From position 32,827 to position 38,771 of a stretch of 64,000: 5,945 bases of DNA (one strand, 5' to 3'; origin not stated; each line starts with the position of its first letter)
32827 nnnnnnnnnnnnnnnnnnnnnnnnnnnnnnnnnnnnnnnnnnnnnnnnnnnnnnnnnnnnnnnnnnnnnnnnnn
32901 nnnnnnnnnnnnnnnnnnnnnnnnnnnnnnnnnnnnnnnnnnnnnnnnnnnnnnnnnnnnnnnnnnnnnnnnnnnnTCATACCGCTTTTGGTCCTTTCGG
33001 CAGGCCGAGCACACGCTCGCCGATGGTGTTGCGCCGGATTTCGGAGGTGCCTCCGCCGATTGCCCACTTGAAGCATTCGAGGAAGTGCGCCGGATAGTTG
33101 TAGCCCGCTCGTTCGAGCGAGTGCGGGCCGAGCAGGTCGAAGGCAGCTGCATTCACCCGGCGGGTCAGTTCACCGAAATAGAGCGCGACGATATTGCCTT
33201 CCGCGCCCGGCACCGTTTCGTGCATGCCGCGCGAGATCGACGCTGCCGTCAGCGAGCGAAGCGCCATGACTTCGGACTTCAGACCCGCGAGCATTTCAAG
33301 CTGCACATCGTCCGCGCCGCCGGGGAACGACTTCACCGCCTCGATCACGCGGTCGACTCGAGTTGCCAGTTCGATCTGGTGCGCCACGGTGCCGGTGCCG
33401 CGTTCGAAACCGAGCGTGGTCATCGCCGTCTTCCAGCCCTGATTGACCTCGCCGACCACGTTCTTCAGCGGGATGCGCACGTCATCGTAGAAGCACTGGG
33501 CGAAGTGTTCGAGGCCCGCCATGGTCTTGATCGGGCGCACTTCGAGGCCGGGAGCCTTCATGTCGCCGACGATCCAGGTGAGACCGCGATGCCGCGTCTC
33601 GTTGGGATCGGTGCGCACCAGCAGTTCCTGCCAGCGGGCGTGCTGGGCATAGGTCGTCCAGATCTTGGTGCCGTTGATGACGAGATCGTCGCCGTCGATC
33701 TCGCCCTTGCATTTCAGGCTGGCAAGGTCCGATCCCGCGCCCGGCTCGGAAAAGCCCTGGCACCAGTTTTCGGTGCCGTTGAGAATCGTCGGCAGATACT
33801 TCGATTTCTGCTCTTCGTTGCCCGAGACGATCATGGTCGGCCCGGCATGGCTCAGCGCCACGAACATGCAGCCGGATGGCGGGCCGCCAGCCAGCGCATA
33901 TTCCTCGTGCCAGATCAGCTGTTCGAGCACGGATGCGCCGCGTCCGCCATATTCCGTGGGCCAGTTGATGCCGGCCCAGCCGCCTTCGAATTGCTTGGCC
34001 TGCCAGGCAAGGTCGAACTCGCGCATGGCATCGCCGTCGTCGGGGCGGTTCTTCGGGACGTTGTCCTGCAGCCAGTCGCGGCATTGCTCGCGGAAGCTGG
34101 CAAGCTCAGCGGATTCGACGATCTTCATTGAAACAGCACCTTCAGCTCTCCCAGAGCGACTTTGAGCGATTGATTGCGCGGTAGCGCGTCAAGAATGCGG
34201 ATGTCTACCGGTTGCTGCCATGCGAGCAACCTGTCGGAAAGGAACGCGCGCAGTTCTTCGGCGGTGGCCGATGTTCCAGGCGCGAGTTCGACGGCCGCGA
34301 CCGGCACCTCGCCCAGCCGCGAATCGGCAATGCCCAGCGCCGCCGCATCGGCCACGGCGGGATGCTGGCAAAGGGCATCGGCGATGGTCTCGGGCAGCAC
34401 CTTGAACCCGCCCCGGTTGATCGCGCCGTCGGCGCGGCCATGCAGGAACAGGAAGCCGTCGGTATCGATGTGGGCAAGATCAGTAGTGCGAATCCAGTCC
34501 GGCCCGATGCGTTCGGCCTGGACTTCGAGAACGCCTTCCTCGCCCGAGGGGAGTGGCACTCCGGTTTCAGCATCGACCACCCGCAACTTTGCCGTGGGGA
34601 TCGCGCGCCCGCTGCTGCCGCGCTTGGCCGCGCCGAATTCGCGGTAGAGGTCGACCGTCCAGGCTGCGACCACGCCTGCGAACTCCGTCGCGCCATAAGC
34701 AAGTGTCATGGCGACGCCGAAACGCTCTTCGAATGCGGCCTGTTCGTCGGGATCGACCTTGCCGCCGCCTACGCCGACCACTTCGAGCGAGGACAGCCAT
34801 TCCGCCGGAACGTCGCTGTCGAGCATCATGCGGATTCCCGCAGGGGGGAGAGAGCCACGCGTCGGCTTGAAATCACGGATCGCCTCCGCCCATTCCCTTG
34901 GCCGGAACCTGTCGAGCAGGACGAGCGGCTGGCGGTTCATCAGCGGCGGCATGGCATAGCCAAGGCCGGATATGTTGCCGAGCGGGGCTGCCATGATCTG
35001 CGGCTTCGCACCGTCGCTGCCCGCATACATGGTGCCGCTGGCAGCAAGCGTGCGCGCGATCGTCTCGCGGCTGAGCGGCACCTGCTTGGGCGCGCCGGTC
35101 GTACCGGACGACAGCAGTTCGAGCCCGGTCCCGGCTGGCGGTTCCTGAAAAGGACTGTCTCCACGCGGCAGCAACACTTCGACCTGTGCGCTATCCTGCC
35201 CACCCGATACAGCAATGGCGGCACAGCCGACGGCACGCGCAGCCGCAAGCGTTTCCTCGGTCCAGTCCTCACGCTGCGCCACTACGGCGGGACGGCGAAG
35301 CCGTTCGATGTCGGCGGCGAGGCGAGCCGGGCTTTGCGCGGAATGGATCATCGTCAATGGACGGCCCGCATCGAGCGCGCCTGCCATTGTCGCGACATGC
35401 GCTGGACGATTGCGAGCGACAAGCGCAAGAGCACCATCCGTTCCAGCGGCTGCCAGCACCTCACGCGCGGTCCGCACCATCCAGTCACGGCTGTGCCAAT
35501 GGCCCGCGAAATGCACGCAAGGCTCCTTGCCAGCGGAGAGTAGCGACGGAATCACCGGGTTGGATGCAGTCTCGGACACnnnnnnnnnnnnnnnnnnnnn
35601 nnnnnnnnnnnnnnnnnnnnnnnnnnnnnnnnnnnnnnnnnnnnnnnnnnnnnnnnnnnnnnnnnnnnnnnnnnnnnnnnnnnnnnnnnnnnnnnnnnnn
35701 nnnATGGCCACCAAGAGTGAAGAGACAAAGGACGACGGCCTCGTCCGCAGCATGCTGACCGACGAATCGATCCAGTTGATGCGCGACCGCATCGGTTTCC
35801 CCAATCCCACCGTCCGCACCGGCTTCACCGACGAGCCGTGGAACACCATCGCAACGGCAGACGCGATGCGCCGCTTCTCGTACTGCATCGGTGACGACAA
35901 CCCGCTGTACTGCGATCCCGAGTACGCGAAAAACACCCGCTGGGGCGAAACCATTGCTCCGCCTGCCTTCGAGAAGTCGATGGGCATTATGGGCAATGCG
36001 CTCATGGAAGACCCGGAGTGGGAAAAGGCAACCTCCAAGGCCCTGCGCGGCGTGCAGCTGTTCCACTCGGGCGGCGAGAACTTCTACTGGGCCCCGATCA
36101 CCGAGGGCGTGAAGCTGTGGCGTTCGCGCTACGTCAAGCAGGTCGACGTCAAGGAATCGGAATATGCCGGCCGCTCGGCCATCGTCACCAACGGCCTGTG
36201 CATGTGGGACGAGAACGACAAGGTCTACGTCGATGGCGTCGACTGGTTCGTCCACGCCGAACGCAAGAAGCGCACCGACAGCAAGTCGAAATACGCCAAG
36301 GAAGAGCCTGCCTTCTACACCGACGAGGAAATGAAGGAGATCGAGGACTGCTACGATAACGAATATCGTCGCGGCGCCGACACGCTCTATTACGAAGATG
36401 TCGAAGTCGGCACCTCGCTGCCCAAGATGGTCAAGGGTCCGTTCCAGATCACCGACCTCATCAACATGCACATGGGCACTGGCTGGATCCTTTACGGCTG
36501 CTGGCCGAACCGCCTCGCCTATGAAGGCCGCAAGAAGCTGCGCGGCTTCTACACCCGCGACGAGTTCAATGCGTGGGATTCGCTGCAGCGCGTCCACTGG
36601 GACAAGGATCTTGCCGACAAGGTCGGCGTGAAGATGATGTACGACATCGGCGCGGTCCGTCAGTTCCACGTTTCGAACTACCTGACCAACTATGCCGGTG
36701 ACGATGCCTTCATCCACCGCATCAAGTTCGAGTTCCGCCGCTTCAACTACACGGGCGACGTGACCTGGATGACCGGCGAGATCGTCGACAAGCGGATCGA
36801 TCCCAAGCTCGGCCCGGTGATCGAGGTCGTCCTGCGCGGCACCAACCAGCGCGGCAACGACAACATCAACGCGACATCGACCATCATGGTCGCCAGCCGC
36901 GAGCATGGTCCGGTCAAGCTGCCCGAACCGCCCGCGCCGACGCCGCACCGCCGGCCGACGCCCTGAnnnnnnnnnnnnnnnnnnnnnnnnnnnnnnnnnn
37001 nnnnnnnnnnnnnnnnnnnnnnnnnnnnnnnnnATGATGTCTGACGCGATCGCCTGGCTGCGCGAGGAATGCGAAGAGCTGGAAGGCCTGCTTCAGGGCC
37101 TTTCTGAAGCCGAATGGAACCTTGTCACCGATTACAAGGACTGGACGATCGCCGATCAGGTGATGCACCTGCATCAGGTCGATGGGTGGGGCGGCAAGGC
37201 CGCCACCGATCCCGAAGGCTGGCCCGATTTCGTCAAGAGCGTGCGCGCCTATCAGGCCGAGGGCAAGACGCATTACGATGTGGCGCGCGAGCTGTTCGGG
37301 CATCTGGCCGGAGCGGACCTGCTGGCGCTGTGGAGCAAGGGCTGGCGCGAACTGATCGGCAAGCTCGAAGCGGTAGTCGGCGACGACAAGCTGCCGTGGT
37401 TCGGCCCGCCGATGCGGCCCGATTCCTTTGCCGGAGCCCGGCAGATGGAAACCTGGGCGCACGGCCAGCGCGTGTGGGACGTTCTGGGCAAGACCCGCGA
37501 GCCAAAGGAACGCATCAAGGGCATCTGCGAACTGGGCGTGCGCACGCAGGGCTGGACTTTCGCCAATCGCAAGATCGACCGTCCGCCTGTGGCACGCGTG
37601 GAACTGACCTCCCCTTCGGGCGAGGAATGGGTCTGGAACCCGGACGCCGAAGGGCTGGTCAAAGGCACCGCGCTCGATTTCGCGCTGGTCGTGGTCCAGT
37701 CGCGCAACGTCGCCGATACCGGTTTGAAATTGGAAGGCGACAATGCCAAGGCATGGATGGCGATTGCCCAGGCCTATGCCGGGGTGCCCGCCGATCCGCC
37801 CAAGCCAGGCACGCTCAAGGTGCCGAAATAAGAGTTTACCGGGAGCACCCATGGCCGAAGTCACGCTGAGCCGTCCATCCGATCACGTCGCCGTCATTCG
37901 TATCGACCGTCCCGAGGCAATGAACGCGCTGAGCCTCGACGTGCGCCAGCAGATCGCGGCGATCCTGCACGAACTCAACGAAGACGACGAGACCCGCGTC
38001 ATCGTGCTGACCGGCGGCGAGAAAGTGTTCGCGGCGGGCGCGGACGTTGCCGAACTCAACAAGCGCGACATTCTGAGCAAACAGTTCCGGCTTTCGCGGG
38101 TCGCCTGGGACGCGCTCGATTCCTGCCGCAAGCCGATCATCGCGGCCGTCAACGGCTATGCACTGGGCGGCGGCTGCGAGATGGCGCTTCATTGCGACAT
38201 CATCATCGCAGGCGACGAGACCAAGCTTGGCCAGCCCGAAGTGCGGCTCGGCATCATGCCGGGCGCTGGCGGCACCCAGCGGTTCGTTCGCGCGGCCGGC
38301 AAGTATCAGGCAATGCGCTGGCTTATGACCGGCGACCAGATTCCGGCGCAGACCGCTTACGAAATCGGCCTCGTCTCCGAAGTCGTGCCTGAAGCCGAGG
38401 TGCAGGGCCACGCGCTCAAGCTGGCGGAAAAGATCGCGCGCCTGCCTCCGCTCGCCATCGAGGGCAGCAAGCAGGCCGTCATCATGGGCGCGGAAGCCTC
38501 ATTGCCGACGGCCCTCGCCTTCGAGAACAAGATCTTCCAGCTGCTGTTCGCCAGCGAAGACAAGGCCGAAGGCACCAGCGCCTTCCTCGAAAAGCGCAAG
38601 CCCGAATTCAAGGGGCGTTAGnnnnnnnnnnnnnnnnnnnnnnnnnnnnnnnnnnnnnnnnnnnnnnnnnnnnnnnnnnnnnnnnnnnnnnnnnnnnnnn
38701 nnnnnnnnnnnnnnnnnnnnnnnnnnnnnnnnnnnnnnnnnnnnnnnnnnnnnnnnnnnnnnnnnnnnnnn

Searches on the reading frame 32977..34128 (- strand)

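Call 9: search_protein_families(library=pfam, proteins=[window:32977-34128:-], max_evalue=0.00001)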
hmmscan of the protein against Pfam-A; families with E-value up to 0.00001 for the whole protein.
window:32977-34128:- (383 aa): 3 families
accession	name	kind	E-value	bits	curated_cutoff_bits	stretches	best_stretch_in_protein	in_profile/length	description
PF02771.21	Acyl-CoA_dh_N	-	1.1e-18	68.1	22.9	1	7-118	2-112/113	Acyl-CoA dehydrogenase, N-terminal domain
PF02770.24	Acyl-CoA_dh_M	-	2.1e-17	63.5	33.3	1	123-210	1-88/97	Acyl-CoA dehydrogenase, middle domain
PF00441.29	Acyl-CoA_dh_1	-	3.7e-13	50.3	22.4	1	229-374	1-150/150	Acyl-CoA dehydrogenase, C-terminal domain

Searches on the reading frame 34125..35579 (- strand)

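Call 10: search_protein_families(library=pfam, proteins=[window:34125-35579:-], max_evalue=0.00001)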
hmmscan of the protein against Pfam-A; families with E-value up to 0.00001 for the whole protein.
window:34125-35579:- (484 aa): 2 families
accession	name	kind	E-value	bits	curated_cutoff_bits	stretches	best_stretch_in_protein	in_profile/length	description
PF00501.34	AMP-binding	-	7.1e-38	130.8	29.9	1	50-353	48-374/384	AMP-binding enzyme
PF13193.12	AMP-binding_C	-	2.1e-14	54.6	24.5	1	400-473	3-76/76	AMP-binding enzyme C-terminal domain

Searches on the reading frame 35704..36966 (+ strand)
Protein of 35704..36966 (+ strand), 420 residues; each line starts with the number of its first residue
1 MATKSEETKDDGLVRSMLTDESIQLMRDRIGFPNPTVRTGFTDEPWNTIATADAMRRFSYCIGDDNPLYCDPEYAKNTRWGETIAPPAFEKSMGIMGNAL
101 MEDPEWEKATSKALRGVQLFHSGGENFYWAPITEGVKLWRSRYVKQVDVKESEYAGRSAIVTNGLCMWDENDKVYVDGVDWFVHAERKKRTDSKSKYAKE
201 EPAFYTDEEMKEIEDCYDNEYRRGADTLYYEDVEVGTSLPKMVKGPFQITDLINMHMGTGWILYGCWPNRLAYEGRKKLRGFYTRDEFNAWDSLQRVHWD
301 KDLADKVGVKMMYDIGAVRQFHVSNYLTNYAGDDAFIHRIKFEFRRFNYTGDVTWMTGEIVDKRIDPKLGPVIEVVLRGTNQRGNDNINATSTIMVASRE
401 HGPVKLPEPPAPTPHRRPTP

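Call 10: search_protein_families(library=pfam, proteins=[window:35704-36966:+], max_evalue=0.00001)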
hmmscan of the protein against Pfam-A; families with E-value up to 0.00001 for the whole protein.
window:35704-36966:+ (420 aa): 1 family
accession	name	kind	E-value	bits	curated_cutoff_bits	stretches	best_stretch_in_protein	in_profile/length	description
PF13452.11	FAS1_DH_region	-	2.8e-13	50.6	22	1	41-174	5-128/132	FAS1-like, dehydratase domain region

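Call 27: search_protein_families(library=ncbifam, proteins=[window:35704-36966:+], max_evalue=0.00001)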
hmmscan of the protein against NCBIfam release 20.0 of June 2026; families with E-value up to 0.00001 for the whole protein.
window:35704-36966:+ (420 aa): 0 families

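Call 50: search_solved_structures(query=window:35704-36966:+, max_evalue=1)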
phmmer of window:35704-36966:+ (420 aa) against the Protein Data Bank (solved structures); distinct sequences matched with E-value up to 1: 4.
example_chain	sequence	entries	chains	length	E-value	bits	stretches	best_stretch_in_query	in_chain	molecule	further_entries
1q6w_A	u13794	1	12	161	0.0021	20.3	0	48-86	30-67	monoamine oxidase regulatory protein, putative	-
3ir3_A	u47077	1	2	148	0.092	14.9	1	53-86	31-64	3-hydroxyacyl-thioester dehydratase 2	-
4rv2_B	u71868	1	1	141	0.33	13.1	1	293-344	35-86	MaoC family protein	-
4wnb_B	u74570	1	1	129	0.88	11.7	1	293-390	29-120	Hydratase ChsH1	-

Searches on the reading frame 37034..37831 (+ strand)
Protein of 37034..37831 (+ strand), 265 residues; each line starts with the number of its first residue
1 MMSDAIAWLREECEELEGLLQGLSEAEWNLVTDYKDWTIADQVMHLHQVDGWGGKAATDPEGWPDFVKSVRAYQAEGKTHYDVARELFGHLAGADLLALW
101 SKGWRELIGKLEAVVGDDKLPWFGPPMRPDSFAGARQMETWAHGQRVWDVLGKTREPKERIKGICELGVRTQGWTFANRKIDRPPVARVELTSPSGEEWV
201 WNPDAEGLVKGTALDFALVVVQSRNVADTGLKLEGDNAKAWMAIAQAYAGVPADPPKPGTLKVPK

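Call 10: search_protein_families(library=pfam, proteins=[window:37034-37831:+], max_evalue=0.00001)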
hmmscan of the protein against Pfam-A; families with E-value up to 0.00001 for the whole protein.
window:37034-37831:+ (265 aa): 1 family
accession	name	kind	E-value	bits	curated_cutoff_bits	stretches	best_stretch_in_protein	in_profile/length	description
PF11716.13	MDMPI_N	-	1.1e-22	81.7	24.2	1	9-145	1-137/140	Mycothiol maleylpyruvate isomerase N-terminal domain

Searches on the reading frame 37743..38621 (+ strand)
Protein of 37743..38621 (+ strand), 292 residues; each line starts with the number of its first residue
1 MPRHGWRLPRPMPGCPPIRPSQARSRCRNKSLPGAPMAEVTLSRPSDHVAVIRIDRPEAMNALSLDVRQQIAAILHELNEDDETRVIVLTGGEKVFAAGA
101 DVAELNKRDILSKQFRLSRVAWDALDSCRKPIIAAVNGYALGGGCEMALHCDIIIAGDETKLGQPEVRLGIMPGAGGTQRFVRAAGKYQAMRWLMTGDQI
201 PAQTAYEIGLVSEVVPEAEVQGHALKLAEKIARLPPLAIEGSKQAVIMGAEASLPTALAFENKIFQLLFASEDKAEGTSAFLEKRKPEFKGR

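Call 10: search_protein_families(library=pfam, proteins=[window:37743-38621:+], max_evalue=0.00001)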
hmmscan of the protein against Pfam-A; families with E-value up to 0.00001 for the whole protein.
window:37743-38621:+ (292 aa): 2 families
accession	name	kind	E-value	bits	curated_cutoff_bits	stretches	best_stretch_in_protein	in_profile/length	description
PF00378.25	ECH_1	-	9.5e-75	251.6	27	1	47-291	4-250/251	Enoyl-CoA hydratase/isomerase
PF16113.10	ECH_2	-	3.8e-35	122.4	27.2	1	50-227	2-184/335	Enoyl-CoA hydratase/isomerase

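Call 27: search_protein_families(library=ncbifam, proteins=[window:37851-38621:+], max_evalue=0.00001)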
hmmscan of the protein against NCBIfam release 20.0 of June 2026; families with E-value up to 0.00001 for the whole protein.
window:37851-38621:+ (256 aa): 73 families (the best 25 are shown)
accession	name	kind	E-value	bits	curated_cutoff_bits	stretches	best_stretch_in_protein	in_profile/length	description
NF006007.0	PRK08138.1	subfamily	7.3e-108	359.9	355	1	3-256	8-261/261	enoyl-CoA hydratase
NF007239.0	PRK09674.1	equivalog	1.6e-86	289.9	371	1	5-256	6-257/257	2,3-dehydroadipyl-CoA hydratase PaaF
NF004517.0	PRK05862.1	equivalog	4.4e-77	259.1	396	1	6-255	7-256/257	enoyl-CoA hydratase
NF051848.1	EnCoAHydtEchA19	equivalog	2e-73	247.1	400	1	10-256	7-258/258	enoyl-CoA hydratase EchA19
NF004475.0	PRK05809.1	subfamily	1.2e-70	237.9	394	1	10-256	11-260/260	short-chain-enoyl-CoA hydratase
NF005802.0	PRK07657.1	equivalog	7.8e-66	222.2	363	1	4-255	5-259/260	enoyl-CoA hydratase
NF005803.0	PRK07658.1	equivalog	5.8e-64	215.9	313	1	9-256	8-257/257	enoyl-CoA hydratase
NF042430.2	EnCoAhydt_DpgD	equivalog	9.5e-63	212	400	1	10-255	4-257/258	enoyl-CoA-hydratase DpgD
NF006100.0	PRK08252.1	subfamily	2.5e-61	207.5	282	1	6-256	6-254/254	crotonase/enoyl-CoA hydratase family protein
NF005126.0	PRK06563.1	subfamily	1.1e-59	202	261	1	9-256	13-263/263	crotonase/enoyl-CoA hydratase family protein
NF004634.0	PRK05980.1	equivalog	2.4e-59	200.9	375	1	1-255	1-262/263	crotonase/enoyl-CoA hydratase family protein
NF006566.0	PRK09076.1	subfamily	3.3e-59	200.6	286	1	9-254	11-258/260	enoyl-CoA hydratase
NF004840.0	PRK06190.1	equivalog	3.5e-57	194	253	1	3-233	4-236/260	enoyl-CoA hydratase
NF005073.0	PRK06495.1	subfamily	4.6e-55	186.7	296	1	10-256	11-257/257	enoyl-CoA hydratase/isomerase family protein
NF006699.0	PRK09245.1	subfamily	7.2e-53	179.5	354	1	4-256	4-266/266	crotonase/enoyl-CoA hydratase family protein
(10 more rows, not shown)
